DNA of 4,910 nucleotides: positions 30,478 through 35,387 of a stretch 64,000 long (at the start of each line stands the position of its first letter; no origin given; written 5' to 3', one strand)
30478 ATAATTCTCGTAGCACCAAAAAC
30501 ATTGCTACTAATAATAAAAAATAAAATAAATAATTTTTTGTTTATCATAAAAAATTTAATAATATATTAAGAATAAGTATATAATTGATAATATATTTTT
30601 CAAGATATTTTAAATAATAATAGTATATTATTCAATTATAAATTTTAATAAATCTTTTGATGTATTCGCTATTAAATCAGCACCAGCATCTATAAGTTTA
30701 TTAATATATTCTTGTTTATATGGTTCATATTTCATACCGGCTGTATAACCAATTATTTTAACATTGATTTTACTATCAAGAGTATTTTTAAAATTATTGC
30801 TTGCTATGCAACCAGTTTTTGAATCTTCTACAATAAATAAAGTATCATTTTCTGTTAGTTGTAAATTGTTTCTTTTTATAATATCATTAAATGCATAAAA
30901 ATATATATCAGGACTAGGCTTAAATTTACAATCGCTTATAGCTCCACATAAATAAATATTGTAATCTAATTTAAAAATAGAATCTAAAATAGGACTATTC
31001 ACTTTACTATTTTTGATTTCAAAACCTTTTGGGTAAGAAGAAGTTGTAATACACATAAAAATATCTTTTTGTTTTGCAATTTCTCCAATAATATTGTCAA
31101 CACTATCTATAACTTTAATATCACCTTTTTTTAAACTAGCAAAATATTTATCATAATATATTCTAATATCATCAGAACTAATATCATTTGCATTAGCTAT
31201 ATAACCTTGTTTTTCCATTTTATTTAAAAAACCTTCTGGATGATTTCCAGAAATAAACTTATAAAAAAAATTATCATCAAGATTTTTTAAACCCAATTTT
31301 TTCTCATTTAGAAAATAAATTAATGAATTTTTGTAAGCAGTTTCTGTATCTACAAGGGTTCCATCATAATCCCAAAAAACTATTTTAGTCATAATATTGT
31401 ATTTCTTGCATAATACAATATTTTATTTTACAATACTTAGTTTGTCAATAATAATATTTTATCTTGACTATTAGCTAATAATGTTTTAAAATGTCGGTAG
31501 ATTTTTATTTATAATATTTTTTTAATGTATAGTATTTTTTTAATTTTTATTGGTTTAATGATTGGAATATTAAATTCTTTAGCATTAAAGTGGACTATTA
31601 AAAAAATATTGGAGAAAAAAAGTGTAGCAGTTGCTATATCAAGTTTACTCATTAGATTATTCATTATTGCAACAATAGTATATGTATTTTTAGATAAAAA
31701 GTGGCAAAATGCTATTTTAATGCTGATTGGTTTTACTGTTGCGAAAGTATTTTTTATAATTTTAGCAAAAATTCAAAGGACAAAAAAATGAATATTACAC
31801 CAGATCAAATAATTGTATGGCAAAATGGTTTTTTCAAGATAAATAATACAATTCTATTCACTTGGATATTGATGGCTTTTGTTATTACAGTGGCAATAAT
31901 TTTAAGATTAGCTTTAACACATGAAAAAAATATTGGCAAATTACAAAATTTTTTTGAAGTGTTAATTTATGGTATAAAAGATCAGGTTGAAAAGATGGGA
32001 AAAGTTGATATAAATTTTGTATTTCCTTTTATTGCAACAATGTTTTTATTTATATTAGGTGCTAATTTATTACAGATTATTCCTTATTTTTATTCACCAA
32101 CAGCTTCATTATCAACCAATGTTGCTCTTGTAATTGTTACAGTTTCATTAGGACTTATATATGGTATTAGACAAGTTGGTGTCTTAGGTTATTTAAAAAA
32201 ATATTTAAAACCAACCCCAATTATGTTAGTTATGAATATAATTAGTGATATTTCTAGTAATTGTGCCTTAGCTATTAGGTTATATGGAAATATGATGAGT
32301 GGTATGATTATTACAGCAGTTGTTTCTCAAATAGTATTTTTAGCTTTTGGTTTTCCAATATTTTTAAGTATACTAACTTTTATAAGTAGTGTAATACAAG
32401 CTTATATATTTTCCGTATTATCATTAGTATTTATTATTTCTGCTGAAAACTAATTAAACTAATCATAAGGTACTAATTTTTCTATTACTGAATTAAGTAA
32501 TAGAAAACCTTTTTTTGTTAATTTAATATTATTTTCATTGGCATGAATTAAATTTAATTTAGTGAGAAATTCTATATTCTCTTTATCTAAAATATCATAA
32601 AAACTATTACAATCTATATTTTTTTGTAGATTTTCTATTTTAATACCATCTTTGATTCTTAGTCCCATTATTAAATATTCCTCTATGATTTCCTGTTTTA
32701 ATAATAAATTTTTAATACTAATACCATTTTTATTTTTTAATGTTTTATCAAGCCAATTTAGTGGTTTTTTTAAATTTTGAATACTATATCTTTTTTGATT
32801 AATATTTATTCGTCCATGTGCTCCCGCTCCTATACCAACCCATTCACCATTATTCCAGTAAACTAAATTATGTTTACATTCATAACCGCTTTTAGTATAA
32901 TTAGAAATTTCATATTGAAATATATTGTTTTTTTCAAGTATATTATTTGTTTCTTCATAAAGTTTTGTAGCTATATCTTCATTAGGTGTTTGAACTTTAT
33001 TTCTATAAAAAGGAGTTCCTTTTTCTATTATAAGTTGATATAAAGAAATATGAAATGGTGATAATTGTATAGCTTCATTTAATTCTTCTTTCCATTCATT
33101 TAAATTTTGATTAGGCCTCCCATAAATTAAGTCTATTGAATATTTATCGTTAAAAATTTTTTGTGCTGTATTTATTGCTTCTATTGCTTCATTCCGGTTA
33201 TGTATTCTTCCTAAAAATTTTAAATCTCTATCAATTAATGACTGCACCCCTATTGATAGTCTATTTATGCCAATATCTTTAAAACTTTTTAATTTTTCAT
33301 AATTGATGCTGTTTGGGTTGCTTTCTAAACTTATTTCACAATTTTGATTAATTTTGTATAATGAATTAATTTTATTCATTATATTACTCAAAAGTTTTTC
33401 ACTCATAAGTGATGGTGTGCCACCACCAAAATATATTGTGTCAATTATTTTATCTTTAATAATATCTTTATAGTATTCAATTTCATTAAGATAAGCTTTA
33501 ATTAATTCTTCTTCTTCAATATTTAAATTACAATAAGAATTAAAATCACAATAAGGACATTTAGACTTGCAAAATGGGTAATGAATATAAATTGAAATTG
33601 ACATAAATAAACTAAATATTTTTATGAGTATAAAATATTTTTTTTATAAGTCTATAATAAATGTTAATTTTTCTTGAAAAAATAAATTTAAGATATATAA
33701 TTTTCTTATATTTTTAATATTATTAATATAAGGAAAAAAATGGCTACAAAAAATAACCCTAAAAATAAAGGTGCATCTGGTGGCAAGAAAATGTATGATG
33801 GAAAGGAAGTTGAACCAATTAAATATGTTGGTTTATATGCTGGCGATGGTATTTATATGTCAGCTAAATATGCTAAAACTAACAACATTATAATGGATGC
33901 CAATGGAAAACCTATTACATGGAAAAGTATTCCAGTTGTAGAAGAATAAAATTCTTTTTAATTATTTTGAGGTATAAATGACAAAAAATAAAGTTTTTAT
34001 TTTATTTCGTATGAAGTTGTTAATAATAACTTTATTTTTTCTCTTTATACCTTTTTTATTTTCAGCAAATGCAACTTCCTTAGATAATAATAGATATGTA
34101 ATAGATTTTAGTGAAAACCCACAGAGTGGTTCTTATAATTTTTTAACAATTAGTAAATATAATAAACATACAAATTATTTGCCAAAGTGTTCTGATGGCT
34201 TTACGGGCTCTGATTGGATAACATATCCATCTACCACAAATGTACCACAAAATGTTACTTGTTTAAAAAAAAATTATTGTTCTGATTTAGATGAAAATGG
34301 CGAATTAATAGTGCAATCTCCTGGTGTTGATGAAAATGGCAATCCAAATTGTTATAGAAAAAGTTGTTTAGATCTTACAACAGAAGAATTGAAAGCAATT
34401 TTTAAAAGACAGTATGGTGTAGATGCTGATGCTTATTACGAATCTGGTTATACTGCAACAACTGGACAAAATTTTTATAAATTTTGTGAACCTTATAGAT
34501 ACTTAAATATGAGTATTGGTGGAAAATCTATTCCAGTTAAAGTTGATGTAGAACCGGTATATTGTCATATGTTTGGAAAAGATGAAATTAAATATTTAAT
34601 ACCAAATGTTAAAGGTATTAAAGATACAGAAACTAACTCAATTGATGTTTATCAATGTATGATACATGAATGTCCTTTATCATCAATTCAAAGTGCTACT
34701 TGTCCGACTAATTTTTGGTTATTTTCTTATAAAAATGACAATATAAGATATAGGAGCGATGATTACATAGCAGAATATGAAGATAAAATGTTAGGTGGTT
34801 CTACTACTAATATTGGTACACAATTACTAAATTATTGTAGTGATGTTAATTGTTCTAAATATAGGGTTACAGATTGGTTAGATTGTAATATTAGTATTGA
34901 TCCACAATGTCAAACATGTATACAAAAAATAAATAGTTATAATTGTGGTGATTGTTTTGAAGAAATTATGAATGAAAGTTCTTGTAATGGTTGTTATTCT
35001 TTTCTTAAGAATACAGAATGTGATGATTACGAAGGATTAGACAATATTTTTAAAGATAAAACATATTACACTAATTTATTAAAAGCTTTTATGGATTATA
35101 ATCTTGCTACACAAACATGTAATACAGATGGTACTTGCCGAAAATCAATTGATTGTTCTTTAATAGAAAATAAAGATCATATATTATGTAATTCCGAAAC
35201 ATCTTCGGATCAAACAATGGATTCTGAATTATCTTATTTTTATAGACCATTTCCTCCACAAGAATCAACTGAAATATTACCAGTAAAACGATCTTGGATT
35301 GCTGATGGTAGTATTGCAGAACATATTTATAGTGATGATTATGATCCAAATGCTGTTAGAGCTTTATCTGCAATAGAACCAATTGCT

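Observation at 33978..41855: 2625-aa secreted, cysteine-rich giant protein with eukaryote-like sushi/CCP-type Cys-Trp modules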

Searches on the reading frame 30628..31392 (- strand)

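Call 7: search_protein_families(library=pfam, proteins=[window:30628-31392:-])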
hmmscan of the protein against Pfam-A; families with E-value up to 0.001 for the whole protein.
window:30628-31392:- (254 aa): 2 families
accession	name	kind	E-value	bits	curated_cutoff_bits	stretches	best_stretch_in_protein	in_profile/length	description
PF13419.12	HAD_2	-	5.5e-11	43.3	23.8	1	6-201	2-171/178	Haloacid dehalogenase-like hydrolase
PF00702.32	Hydrolase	-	0.00018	22.4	26.4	1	3-170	2-166/191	haloacid dehalogenase-like hydrolase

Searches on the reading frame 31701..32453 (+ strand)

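Call 7: search_protein_families(library=pfam, proteins=[window:31701-32453:+])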
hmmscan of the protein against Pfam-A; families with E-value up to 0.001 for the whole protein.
window:31701-32453:+ (250 aa): 1 family
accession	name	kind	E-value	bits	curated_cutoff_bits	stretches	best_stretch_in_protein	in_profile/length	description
PF00119.25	ATP-synt_A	-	1.1e-36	127.2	33.9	1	52-245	2-216/217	ATP synthase A chain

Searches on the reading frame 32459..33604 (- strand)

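Call 7: search_protein_families(library=pfam, proteins=[window:32459-33604:-])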
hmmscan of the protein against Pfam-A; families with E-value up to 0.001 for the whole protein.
window:32459-33604:- (381 aa): 2 families
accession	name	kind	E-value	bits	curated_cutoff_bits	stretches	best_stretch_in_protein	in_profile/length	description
PF04055.27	Radical_SAM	-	1.2e-23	84.5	29.5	1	6-176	1-164/166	Radical SAM superfamily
PF06969.22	HemN_C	-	4.3e-09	36.7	24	1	303-369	3-67/67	HemN C-terminal domain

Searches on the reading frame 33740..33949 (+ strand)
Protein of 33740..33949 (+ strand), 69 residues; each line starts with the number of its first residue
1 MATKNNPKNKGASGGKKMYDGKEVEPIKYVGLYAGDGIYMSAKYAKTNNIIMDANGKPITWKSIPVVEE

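Call 7: search_protein_families(library=pfam, proteins=[window:33740-33949:+])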
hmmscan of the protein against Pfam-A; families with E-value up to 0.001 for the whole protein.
window:33740-33949:+ (69 aa): 0 families

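Call 26: search_protein_families(library=pfam, proteins=[window:33740-33946:+], max_evalue=10)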
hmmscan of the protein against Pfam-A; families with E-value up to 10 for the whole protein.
window:33740-33946:+ (69 aa): 0 families

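Call 62: search_protein_families(library=ncbifam, proteins=[window:33740-33946:+], max_evalue=10)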
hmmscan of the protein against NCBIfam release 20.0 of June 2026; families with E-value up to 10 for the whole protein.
window:33740-33946:+ (69 aa): 0 families

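Call 95: search_solved_structures(query=A7, max_evalue=10)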
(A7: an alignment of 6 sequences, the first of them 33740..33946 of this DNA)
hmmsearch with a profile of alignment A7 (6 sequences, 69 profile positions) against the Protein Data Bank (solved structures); distinct sequences matched with E-value up to 10: 19.
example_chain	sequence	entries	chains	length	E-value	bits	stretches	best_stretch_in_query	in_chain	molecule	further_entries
5m4x_A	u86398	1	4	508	0.00057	22.9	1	35-64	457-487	D-glyceraldehyde dehydrogenase (NADP(+))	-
5izd_A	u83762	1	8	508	0.00065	22.8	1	35-64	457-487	D-glyceraldehyde dehydrogenase (NADP(+))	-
5j77_A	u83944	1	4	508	0.00099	22.2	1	35-64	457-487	D-glyceraldehyde dehydrogenase (NADP(+))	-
4v9n_AK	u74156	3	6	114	0.1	15.8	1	38-63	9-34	30S ribosomal protein S11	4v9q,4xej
4yhh_K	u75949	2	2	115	0.1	15.8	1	38-63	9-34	30S ribosomal protein S11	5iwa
5wnq_K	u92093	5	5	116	0.1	15.7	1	38-63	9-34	30S ribosomal protein S11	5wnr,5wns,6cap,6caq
4zer_1k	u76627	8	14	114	0.1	15.7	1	38-63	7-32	30S ribosomal protein S11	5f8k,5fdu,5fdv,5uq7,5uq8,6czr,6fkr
6cao_K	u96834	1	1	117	0.1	15.7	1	38-63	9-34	30S ribosomal protein S11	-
6gzq_K2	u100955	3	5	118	0.1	15.7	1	38-63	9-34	30S ribosomal protein S11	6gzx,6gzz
1x18_G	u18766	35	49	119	0.11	15.7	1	38-63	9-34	30S ribosomal protein S11 | RIBOSOMAL PROTEIN S11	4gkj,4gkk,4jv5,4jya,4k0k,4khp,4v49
10px_1k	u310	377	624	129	0.11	15.7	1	38-63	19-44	30S ribosomal protein S11 | Ribosomal protein S11 | 16S Ribosomal protein S11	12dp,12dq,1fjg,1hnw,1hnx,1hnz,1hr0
1i94_K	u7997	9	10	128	0.11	15.7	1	38-63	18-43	30S RIBOSOMAL PROTEIN S11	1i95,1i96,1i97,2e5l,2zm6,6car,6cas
6tmg_v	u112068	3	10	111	0.25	14.5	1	29-61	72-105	subunit f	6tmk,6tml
9ugq_A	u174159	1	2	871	0.51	13.5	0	16-41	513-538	SalKC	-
8jsz_A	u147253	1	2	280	0.74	13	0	25-50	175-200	uridylate cyclase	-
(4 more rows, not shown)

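Call 96: search_protein_families(library=phrogs, proteins=[window:33740-33946:+], max_evalue=1)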
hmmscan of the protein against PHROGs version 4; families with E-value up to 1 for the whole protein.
window:33740-33946:+ (69 aa): 0 families

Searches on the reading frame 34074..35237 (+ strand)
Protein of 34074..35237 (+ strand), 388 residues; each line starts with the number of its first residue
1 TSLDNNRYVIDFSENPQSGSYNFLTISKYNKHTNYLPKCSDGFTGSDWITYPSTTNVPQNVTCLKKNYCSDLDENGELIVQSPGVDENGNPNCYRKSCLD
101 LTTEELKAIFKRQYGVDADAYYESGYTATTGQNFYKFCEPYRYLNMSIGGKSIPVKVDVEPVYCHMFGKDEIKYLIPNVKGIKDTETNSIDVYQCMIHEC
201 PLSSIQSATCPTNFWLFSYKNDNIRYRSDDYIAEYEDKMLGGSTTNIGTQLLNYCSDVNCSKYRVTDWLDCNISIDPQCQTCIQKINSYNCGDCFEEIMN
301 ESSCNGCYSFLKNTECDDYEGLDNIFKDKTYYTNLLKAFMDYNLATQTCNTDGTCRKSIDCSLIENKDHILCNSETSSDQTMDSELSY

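Call 26: search_protein_families(library=pfam, proteins=[window:34074-35237:+], max_evalue=10)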
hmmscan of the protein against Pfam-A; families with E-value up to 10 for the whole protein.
window:34074-35237:+ (388 aa): 0 families
